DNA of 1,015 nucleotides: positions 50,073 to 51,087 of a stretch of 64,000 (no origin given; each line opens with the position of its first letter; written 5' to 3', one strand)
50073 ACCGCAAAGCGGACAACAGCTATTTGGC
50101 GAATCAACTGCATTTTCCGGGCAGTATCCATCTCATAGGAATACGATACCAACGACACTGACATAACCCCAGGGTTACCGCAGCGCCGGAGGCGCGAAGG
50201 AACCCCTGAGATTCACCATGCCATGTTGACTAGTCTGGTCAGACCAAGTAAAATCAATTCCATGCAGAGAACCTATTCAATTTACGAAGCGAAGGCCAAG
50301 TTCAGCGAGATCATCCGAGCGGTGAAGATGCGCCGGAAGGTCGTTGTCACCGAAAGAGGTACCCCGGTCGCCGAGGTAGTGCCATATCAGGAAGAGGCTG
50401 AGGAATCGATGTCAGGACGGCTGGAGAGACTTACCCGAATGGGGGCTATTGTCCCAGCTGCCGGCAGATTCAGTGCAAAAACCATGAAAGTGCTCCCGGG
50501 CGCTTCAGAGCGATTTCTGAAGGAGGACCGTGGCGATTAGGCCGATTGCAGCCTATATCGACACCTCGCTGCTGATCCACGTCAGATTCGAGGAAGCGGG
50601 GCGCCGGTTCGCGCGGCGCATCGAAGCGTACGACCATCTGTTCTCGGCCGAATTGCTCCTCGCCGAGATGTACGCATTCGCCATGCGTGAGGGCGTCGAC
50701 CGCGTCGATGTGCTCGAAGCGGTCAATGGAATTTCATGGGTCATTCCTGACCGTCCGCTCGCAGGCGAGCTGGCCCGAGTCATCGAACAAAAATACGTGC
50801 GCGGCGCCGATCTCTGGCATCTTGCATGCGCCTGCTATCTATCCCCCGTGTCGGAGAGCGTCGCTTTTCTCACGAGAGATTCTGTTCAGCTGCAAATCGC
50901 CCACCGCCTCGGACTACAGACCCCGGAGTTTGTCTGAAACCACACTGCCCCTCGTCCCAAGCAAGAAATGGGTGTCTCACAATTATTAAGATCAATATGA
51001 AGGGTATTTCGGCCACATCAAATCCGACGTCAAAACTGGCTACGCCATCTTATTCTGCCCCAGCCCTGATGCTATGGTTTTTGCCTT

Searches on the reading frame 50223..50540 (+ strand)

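Call 65: search_protein_families(library=pfam, proteins=[window:50223-50540:+], max_evalue=0.01)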
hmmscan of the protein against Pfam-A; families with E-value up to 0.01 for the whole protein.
window:50223-50540:+ (105 aa): 1 family
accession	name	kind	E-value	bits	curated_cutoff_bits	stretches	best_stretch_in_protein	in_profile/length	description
PF02604.26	PhdYeFM_antitox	-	2e-08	34.3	29.8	1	16-79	2-66/74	Antitoxin Phd_YefM, type II toxin-antitoxin system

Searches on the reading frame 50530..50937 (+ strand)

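Call 65: search_protein_families(library=pfam, proteins=[window:50530-50937:+], max_evalue=0.01)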
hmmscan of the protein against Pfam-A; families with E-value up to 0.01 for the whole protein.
window:50530-50937:+ (135 aa): 1 family
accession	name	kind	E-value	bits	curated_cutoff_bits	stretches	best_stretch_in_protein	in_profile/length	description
PF01850.27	PIN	-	3e-09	38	23.6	1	9-124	2-118/120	PIN domain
